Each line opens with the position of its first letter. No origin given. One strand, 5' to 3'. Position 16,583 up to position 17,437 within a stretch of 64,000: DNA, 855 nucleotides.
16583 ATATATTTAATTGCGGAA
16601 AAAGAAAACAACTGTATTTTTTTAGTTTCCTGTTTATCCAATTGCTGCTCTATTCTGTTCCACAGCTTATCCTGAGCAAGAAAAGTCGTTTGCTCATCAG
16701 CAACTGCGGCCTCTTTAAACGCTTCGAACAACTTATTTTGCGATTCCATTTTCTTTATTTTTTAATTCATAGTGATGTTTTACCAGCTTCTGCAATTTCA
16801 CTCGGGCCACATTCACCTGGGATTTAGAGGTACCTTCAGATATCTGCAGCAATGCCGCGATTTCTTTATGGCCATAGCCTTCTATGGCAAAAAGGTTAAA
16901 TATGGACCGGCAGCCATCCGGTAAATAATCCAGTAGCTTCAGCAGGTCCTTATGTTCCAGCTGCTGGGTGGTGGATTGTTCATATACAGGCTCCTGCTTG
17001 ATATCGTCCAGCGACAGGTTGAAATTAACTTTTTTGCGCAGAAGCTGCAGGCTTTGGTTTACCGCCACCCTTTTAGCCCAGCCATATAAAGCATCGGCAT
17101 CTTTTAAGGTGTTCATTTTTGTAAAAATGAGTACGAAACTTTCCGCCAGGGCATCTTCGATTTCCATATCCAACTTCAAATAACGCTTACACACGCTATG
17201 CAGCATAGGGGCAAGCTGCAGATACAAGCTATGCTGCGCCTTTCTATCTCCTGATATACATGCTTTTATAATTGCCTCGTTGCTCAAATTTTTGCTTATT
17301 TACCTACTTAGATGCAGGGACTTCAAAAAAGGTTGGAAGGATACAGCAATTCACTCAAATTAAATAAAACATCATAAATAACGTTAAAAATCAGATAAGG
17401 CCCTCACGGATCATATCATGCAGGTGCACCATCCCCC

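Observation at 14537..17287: ECF sigma / anti-sigma system built on barrel-less TonB plug domains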

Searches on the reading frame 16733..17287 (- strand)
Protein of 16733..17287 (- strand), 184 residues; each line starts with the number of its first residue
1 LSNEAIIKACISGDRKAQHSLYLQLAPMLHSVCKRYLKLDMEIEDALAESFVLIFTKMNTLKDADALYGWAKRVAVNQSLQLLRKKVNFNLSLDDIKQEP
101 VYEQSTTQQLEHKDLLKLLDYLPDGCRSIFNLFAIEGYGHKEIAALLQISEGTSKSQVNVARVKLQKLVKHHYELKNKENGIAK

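Call 3: search_protein_families(library=pfam, proteins=[window:16733-17287:-], max_evalue=1)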
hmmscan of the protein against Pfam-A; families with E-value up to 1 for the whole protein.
window:16733-17287:- (184 aa): 5 families
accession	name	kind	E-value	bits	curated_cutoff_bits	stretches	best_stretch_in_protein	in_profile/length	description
PF08281.18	Sigma70_r4_2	-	1.8e-11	44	25.7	1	114-165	3-54/54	Sigma-70, region 4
PF04542.20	Sigma70_r2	-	4.6e-08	33.2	24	1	21-86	1-68/71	Sigma-70 region 2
PF07638.17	Sigma70_ECF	-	3e-07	30.9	21.1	1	7-167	8-181/185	ECF sigma factor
PF04545.22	Sigma70_r4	-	0.00071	19.5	24.1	1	119-167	2-50/50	Sigma-70, region 4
PF00196.25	GerE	-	0.14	12.3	23.5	1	135-156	15-36/57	Bacterial regulatory proteins, luxR family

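Call 4: search_protein_families(library=ncbifam, proteins=[window:16733-17287:-], max_evalue=1)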
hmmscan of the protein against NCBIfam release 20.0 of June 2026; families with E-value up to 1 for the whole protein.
window:16733-17287:- (184 aa): 82 families (the best 25 are shown)
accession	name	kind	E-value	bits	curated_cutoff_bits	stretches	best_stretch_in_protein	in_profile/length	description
NF007225.0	PRK09643.1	equivalog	3.2e-20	72.7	190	1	2-180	13-193/204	RNA polymerase sigma factor SigM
TIGR02937.1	sigma70-ECF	superfamily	1.4e-19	70.3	42.9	1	17-167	2-163/165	sigma-70 family RNA polymerase sigma factor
NF008888.0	PRK11922.1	equivalog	5e-19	68.8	204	1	3-171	17-198/231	RNA polymerase sigma factor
TIGR02985.1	Sig70_bacteroi1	subfamily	5.2e-19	69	126.4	1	19-167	4-160/162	RNA polymerase sigma-70 factor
NF058625.1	sigma_PG0214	equivalog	3e-16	59.6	130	1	22-173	10-165/170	GFO_1088 family ECF-type sigma factor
TIGR02954.1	Sig70_famx3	hypoth_equivalog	4.9e-16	58.9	188.5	1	1-170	1-168/170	RNA polymerase sigma-70 factor, TIGR02954 family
NF007215.0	PRK09637.1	equivalog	9.6e-16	58.3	212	1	29-181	14-166/181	RNA polymerase sigma factor SigZ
NF009171.0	PRK12518.1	equivalog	1.2e-15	57.9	208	1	2-171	13-186/191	RNA polymerase sigma factor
TIGR02983.1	SigE-fam_strep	subfamily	3.1e-15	56.4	141.55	1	41-170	31-159/162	SigE family RNA polymerase sigma factor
TIGR02959.1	SigZ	equivalog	9.7e-15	54.8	168.65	1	36-181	15-160/170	RNA polymerase sigma factor SigZ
NF007216.0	PRK09638.1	equivalog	4.1e-14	52.7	194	1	3-170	5-175/180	RNA polymerase sigma factor SigY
NF009165.0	PRK12512.1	equivalog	8.2e-14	51.6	198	1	6-159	12-169/184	RNA polymerase sigma factor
NF004113.0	PRK05602.1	equivalog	2.5e-13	50.1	208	1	3-173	32-205/211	RNA polymerase sigma factor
TIGR02950.1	SigM_subfam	subfamily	1.2e-12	47.9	147.95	1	43-169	27-158/159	RNA polymerase sigma factor, SigM family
NF009189.0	PRK12537.1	equivalog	2.2e-12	46.9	261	1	4-159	11-171/182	RNA polymerase sigma factor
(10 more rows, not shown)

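Call 62: search_solved_structures(query=window:16733-17287:-, max_evalue=0.001)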
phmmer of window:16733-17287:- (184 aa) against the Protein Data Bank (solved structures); distinct sequences matched with E-value up to 0.001: 13.
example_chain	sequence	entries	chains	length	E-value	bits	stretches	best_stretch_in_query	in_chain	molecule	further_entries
1or7_A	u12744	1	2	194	4.3e-09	39.7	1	3-167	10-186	RNA polymerase sigma-E factor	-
6jbq_F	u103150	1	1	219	6.7e-09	39.1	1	3-167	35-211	ECF RNA polymerase sigma-E factor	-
9m9d_F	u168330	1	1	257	1.5e-07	34.6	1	23-172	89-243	ECF RNA polymerase sigma factor SigE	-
9m9e_F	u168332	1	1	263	1.6e-07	34.6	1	23-172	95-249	ECF RNA polymerase sigma factor SigE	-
9m98_F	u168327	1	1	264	1.6e-07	34.5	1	23-172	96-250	ECF RNA polymerase sigma factor SigE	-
6in7_B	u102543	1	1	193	2.1e-07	34.2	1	5-168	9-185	RNA polymerase sigma-H factor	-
8z6g_B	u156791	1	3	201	2.2e-07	34.1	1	5-169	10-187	RNA polymerase sigma factor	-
6jcy_F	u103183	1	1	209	1.1e-05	28.5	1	27-169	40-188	ECF RNA polymerase sigma factor SigH,ECF RNA polymerase sigma factor SigE,ECF RNA polymera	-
5uxx_A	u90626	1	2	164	2.8e-05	27.3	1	27-170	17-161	RNA polymerase sigma factor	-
5wuq_A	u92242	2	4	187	5.5e-05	26.3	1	8-169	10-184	ECF RNA polymerase sigma factor SigW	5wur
4cxf_A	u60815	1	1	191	9.8e-05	25.5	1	10-169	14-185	RNA POLYMERASE SIGMA FACTOR CNRH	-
2map_A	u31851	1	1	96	0.0001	25.4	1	3-81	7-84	RNA polymerase sigma factor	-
2mao_A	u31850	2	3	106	0.00013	25.1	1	3-81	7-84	RNA polymerase sigma factor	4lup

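Call 94: search_protein_families(library=padloc, proteins=[window:16733-17287:-], max_evalue=0.01)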
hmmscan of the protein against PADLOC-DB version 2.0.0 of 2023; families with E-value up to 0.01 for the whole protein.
window:16733-17287:- (184 aa): 1 family
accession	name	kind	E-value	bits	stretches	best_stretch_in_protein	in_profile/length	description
PDLC01851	CARF3--CARF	-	0.0089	13.5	0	120-173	208-260/279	-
